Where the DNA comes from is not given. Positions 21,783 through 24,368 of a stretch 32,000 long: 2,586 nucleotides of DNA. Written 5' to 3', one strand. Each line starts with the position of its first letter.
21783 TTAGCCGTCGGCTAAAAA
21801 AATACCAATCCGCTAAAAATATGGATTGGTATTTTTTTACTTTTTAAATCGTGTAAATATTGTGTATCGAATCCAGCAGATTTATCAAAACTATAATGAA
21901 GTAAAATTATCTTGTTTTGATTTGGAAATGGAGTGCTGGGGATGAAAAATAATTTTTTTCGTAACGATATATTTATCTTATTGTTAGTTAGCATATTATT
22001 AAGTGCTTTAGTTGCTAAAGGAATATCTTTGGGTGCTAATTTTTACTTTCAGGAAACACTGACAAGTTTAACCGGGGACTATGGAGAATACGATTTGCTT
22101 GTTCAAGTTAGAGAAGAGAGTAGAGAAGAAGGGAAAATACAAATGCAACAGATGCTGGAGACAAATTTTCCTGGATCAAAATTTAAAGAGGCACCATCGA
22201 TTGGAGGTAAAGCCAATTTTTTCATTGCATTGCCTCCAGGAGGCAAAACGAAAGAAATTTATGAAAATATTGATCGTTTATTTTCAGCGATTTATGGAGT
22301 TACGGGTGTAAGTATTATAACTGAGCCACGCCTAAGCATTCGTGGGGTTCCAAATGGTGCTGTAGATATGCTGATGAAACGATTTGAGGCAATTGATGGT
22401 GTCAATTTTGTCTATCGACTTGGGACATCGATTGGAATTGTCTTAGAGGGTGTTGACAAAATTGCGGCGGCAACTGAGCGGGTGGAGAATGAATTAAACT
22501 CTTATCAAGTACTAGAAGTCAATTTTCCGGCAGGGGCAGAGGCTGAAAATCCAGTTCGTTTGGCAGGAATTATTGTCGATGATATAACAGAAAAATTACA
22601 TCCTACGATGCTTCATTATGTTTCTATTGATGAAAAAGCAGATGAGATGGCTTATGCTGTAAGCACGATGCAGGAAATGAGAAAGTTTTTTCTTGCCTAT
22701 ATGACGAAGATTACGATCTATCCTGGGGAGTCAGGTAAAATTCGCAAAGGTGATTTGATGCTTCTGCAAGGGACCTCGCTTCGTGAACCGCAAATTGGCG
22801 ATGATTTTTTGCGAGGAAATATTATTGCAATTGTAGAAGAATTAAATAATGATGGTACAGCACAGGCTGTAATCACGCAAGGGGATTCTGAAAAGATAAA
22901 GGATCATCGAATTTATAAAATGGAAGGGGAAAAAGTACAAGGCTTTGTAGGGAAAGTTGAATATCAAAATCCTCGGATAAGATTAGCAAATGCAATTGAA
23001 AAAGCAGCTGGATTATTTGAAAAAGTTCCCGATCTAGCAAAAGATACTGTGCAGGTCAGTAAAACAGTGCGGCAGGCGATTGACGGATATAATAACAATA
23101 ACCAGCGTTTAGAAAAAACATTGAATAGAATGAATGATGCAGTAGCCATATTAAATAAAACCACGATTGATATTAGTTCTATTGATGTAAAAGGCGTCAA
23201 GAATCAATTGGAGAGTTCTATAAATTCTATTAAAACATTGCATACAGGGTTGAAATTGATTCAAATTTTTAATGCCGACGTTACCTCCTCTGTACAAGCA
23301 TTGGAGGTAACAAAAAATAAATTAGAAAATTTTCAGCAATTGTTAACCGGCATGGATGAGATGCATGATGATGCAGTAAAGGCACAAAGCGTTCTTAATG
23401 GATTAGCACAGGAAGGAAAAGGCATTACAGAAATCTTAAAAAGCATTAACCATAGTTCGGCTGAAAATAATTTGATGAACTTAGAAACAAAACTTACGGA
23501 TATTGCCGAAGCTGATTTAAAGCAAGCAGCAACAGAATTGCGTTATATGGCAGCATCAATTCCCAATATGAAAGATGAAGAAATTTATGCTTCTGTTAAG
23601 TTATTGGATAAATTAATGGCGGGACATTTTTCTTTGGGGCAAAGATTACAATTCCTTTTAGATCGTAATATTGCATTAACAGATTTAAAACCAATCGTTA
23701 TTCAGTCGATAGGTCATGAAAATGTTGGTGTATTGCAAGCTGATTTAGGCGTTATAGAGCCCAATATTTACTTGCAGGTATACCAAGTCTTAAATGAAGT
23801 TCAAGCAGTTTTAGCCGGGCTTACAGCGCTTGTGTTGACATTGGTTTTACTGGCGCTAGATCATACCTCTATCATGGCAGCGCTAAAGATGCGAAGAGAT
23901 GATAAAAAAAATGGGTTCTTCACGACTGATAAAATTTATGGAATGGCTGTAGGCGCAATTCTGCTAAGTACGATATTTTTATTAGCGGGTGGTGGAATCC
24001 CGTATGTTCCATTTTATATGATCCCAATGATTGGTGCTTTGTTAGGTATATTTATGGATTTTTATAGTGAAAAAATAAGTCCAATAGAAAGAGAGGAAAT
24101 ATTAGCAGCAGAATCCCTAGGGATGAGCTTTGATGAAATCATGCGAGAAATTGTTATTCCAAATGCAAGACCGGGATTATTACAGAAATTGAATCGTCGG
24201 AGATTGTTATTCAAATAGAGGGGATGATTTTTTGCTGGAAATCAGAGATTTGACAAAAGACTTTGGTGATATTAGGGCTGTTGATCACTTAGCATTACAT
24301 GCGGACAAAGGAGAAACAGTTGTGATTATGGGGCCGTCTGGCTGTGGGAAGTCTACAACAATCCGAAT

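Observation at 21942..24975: Undescribed-looking ABC system inside the lipid A genes: MacB/FtsX-like topology with an importer-type EAA loop and NBD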

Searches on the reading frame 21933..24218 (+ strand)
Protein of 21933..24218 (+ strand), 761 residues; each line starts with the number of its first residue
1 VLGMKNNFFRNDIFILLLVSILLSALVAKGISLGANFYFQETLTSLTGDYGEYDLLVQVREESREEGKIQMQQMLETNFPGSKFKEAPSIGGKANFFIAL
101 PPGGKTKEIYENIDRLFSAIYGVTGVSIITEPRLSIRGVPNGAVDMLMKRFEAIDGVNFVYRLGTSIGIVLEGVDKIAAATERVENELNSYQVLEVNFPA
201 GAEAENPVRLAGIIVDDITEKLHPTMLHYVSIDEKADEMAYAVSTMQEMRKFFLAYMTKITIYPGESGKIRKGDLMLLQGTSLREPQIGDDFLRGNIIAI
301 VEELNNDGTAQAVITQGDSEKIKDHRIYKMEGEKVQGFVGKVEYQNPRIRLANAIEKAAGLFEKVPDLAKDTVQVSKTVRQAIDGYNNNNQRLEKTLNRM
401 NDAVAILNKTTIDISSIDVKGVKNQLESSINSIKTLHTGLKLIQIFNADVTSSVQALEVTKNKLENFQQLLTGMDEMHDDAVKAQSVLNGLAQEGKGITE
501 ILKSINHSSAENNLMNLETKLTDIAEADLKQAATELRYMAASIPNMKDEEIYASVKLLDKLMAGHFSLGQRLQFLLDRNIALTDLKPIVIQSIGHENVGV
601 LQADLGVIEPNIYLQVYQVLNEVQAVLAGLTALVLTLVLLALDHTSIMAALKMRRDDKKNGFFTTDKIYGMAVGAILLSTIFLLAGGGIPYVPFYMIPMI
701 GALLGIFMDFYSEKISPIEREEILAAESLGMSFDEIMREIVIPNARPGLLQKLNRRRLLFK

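Call 3: search_protein_families(library=pfam, proteins=[window:21933-24218:+], max_evalue=1)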
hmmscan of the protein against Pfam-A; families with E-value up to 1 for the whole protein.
window:21933-24218:+ (761 aa): 5 families
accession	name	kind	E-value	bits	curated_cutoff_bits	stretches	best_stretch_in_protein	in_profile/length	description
PF03649.18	UPF0014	-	0.00034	20.5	22.6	1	625-754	49-184/242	Uncharacterised protein family (UPF0014)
PF00528.27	BPD_transp_1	-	0.0081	16.3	26.4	1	690-750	51-111/184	Binding-protein-dependent transport system inner membrane component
PF10368.14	YkyA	-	0.0083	16.3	28.8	1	350-435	26-112/186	Putative cell-wall binding lipoprotein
PF01040.23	UbiA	-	0.035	13.8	34.2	1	625-703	140-216/250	UbiA prenyltransferase family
PF16515.11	HIP1_clath_bdg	-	0.072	13.9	28.8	1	371-464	10-99/99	Clathrin-binding domain of Huntingtin-interacting protein 1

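Call 4: search_protein_families(library=ncbifam, proteins=[window:21933-24218:+], max_evalue=1)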
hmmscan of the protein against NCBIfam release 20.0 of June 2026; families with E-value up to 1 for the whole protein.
window:21933-24218:+ (761 aa): 2 families
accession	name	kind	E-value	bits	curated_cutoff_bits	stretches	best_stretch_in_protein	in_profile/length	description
TIGR02228.1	sigpep_I_arch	equivalog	0.14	12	51.85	1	270-339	45-118/158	signal peptidase I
TIGR02473.1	flagell_FliJ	equivalog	0.51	10.7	50.45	0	514-564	7-57/141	flagellar export protein FliJ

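Call 7: find_homologous_proteins(query=window:21942-24215:+)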
Query window:21942-24215:+ (758 aa): 25 proteins with E <= 0.001 among 8000 candidates.
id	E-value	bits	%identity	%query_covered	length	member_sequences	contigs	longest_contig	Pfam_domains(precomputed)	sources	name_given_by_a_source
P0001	0.0e+0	1597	97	100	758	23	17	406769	-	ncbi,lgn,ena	-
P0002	0.0e+0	1180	81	88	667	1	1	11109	-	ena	-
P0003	2.6e-256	871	54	100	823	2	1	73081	-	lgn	-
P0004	3.3e-234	798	49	100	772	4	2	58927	-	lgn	-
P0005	2.3e-228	778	48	100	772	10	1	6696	-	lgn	-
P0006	7.2e-227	773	48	100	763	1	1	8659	-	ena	-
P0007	1.4e-223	763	46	100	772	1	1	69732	-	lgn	-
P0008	9.7e-222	757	48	100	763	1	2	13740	-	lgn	-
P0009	1.1e-220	753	46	100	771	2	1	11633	-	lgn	-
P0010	4.4e-215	735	46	99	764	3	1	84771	-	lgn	-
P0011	5.8e-212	724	45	100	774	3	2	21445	-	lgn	-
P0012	1.1e-211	723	45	100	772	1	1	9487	-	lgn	-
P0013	3.3e-210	718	45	98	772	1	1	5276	-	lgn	-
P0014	7.7e-207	707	43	99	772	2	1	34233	-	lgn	-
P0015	3.5e-205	702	43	99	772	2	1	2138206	-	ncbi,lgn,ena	-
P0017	2.9e-195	669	42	100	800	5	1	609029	-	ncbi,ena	-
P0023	9.9e-170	585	37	100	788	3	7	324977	-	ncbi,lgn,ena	-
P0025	6.1e-89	318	26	100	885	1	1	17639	-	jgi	jgi:hypothetical protein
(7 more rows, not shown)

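Call 9: search_solved_structures(query=window:21942-24215:+, max_evalue=10)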
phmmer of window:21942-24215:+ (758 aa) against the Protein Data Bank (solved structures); distinct sequences matched with E-value up to 10: 1.
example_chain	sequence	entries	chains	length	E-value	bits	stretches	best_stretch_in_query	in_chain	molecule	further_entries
2p7v_A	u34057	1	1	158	0.19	13.5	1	553-643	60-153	Regulator of sigma D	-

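Call 22: search_protein_representatives(protein=window:21942-24215:+)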
Query: 758 residues. Proteins with E-value up to 0.001 (for the whole library): 179; up to 1e-10: 146; up to 1e-30: 101. The best 150 are listed.
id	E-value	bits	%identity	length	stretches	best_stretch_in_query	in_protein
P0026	3.2e-234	796.1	97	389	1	370-758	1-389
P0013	1.1e-210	718.3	47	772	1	4-758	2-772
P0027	4.0e-164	564.4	36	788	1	4-758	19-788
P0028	2.0e-146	505.9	36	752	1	4-758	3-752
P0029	2.9e-145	502.1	37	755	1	10-758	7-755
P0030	9.0e-142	490.5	36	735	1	7-758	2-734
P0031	5.3e-114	398.8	38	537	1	236-757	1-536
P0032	2.4e-109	383.4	30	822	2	5-472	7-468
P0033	3.5e-108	379.5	31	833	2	5-461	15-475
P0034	2.3e-106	373.5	31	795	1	5-758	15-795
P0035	3.6e-103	363.0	32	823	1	4-757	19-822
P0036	2.2e-100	353.7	32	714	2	5-374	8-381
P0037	5.1e-100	352.5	32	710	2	6-396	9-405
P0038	5.8e-96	339.1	31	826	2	6-413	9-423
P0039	9.1e-96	338.5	31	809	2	2-405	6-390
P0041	3.1e-93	330.1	32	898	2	6-272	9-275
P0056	2.1e-85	304.2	28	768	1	5-755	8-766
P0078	2.2e-64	234.7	23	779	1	4-758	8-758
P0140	3.8e-21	91.9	22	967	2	14-262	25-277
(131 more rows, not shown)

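Call 27: predict_structure(alignment_id=A1)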
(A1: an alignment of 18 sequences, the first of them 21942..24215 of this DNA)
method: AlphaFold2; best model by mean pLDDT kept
length: 758 residues; sequences in the alignment: 18
mean_pLDDT: 75.9   pTM: 0.39
mean pLDDT of the five models: 75.9, 74.9, 72.4, 68.8, 68.4
residues with pLDDT >= 90: 39; 70-90: 485; 50-70: 212; < 50: 22
segments of 3 or more residues with pLDDT < 50: 1-3, 229-237, 561-566, 755-758
pLDDT, mean of each block of 10 residues (from residue 1): 57 82 84 71 64 87 90 87 80 85 85 84 74 79 89 86 82 82 89 74 70 86 70 48 71 87 79 89 84 88 87 88 87 88 81 74 70 69 67 71 64 60 72 70 65 72 63 61 67 65 64 69 68 70 79 69 54 86 86 80 73 67 85 85 81 61 84 89 80 88 84 73 78 71 63 51
secondary structure, 60 per line:
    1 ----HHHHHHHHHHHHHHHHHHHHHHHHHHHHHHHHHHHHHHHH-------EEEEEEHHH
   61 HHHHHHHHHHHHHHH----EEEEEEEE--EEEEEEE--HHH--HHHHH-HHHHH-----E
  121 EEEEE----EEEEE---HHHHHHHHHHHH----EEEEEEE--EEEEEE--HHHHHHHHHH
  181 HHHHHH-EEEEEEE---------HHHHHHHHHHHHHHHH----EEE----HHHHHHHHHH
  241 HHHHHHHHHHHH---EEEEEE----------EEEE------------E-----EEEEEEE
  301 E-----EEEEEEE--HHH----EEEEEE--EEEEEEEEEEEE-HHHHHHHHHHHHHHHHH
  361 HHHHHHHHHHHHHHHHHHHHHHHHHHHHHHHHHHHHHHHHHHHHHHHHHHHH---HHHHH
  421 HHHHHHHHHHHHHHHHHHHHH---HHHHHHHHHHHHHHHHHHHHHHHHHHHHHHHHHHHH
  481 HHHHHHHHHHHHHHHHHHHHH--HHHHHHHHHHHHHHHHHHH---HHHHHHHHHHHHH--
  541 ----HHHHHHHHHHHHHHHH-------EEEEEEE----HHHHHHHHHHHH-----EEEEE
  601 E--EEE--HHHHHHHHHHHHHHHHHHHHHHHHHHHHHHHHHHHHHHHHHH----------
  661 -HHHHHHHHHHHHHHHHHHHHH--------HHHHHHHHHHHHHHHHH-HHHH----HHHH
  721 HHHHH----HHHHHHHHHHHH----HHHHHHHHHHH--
elements in order (helices of 4 or more, strands of 3 or more residues): H5-44 E52-57 H58-75 E80-87 E90-96 H104-108 H110-114 E120-125 E130-134 H138-149 E154-160 E163-168 H171-186 E188-194 H204-219 E224-226 H231-252 E256-261 E272-275 E294-301 E307-313 E323-328 E331-342 H344-412 H416-441 H445-501 H504-522 H526-538 H545-560 E568-574 H579-590 E596-601 E604-606 H609-650 H662-682 H691-707 H709-712 H717-725 H730-741 H746-756

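Call 29: find_related_loci(query=A1, collection=genome_contigs, flank=6000)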
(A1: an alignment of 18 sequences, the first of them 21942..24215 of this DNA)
Query A1 (758 aa) in genome_contigs; peptide patterns used: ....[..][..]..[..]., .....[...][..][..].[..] (x = any residue, [..] = any of these).
193 stretches matched a pattern; 140 encode a relative of the query (tblastn E <= 1e-3); the best 80 are kept; 80 distinct loci.
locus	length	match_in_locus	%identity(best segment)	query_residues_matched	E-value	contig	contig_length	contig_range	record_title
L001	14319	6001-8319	44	2-758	0e+0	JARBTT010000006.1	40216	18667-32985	MAG: Massilibacillus sp. isolate L_E1_T20_C_bin.151 scaffold_1116, whole genome shotgun sequence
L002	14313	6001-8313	42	1-758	0e+0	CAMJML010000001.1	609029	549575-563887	MAG: uncultured Selenomonadales bacterium isolate SRR12377476_bin.3_metawrap_v1.3_MAG genome assembly, contig: SRR123774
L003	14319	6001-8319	40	1-758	0e+0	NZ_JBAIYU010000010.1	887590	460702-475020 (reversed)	Dendrosporobacter sp. 1207_IL3150 NODE_1_length_887590_cov_48.666793, whole genome shotgun sequence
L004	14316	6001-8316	41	1-758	0e+0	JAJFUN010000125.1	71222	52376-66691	MAG: Pelosinus sp. isolate bin.460 k141_1952223, whole genome shotgun sequence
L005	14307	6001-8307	40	4-757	0e+0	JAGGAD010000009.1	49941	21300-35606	MAG: Bacillota bacterium isolate CTSoil_081 scaffold_261, whole genome shotgun sequence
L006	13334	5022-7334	39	1-758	0e+0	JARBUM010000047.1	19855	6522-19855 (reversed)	MAG: Pelosinus sp. isolate L_E1_T20_C_bin.69 scaffold_3409, whole genome shotgun sequence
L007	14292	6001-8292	40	2-753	0e+0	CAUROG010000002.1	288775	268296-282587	MAG TPA_asm: uncultured Pelosinus sp. isolate ERR9968768_bin.30_MetaWRAP_v1.3_MAG genome assembly, contig: ERZ21616018.2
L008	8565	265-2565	41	6-758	0e+0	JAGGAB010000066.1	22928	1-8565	MAG: Bacillota bacterium isolate CTSoil_079 scaffold_1690, whole genome shotgun sequence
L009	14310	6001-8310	40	1-758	0e+0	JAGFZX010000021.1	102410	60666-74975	MAG: Bacillota bacterium isolate CTSoil_075 scaffold_33, whole genome shotgun sequence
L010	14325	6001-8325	40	1-758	0e+0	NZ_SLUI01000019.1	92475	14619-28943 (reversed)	Anaerospora hongkongensis strain DSM 15969 Ga0310510_119, whole genome shotgun sequence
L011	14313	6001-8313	41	1-758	0e+0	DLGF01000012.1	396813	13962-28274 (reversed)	MAG TPA_asm: Sporomusaceae bacterium UBA7701 UBA7701_contig_39, whole genome shotgun sequence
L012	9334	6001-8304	41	2-758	0e+0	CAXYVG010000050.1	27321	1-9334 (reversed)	MAG: uncultured bacterium isolate ERR13598973_concoct_86 genome assembly, contig: ERZ24875783.298, whole genome shotgun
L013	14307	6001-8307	40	2-758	0e+0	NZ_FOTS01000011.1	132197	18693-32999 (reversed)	Pelosinus propionicus DSM 13327, whole genome shotgun sequence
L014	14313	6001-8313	39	1-758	0e+0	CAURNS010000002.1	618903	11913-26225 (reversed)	MAG TPA_asm: uncultured Pelosinus sp. isolate ERR9968789_bin.10_MetaWRAP_v1.3_MAG genome assembly, contig: ERZ21615840.2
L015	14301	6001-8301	39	6-758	0e+0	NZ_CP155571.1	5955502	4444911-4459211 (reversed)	Sporomusa acidovorans DSM 3132 chromosome, complete genome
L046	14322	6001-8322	35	4-758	4e-169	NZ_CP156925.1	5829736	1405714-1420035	Sporomusa rhizae strain DSM 16652 chromosome, complete genome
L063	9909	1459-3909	27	6-758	4e-100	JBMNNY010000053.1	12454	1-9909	MAG: Bacillota bacterium isolate SBF912SR1HQ0011 scaffold_17337_c1, whole genome shotgun sequence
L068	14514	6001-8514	27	1-758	2e-96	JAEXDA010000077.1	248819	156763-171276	MAG: Bacillota bacterium isolate OH_HBB_134 k127_675710, whole genome shotgun sequence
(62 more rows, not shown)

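Call 33: fold_search(model_id=the predicted structure, library=pdb)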
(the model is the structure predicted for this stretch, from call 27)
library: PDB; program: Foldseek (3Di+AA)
matches with E <= 10: 981; with E <= 0.001: 5
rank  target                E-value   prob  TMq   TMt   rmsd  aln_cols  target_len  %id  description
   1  9mvz_D                3.8e-08  1.00  0.17  0.15  32.7       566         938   12  Tripartite complex of MmpL5-S5-AcpM from Mycolicibacterium smegmatis (released 2025-07-30)
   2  9a72_A                1.6e-04  0.98  0.11  0.22  16.0       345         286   14  Integrative model of YFMS-CHEW by crosslinking MS and deep learning (released 2024-09-18)
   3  9syt_A                1.9e-04  0.80  0.08  0.08  33.5       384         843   11  Asymmetric hexameric MmpS4-MmpL4 complex from Mycobacterium tuberculosis with "long" coiled-coil domain (released 2026-01-28)
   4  3g6b_A                6.6e-04  1.00  0.10  0.29  14.6       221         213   11  Crystal structure of a Soluble Chemoreceptor from Thermotoga maritima Asn217Ile mutant (released 2009-07-28)
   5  9i2q_A                7.7e-04  0.63  0.08  0.09  42.6       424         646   11  Wzc-K540M-3YE MgADP C1 (released 2025-04-30)
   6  3g67_A                1.0e-03  0.99  0.10  0.29  15.1       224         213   12  Crystal Structure of a Soluble Chemoreceptor from Thermotoga maritima (released 2009-07-28)
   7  3g67_B                1.2e-03  0.99  0.09  0.26  13.7       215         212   14  Crystal Structure of a Soluble Chemoreceptor from Thermotoga maritima (released 2009-07-28)
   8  9syt_B                1.6e-03  0.51  0.08  0.08  32.8       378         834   10  Asymmetric hexameric MmpS4-MmpL4 complex from Mycobacterium tuberculosis with "long" coiled-coil domain (released 2026-01-28)
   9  9exq_A                1.7e-03  0.33  0.07  0.08  41.7       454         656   11  Wzc-K540M-3YE-N711Y MgADP C1 (released 2025-04-23)
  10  9r64_I                1.9e-03  0.57  0.10  0.11  25.1       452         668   12  CPS secretion pathway Wza-Wzc_C1 (Conf 0) (released 2026-03-04)
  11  7nhr_A                2.1e-03  0.33  0.07  0.08  42.1       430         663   12  Putative transmembrane protein Wzc K540M C1 (released 2021-08-25)
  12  9exo_A                2.2e-03  0.30  0.07  0.08  41.5       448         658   12  Wzc-K540M-2YE MgADP C1 (released 2025-04-23)
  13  3g6b_B                2.5e-03  0.98  0.09  0.26  13.8       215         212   14  Crystal structure of a Soluble Chemoreceptor from Thermotoga maritima Asn217Ile mutant (released 2009-07-28)
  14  8i4v_B                2.9e-03  0.98  0.11  0.23  13.6       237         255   11  Cryo-EM structure of 5-subunit Smc5/6 arm region (released 2024-06-26)
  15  9r68_I                2.9e-03  0.35  0.09  0.10  23.8       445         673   10  CPS secretion pathway Wza-Wzc_C1 (Conf 2) (released 2026-03-04)
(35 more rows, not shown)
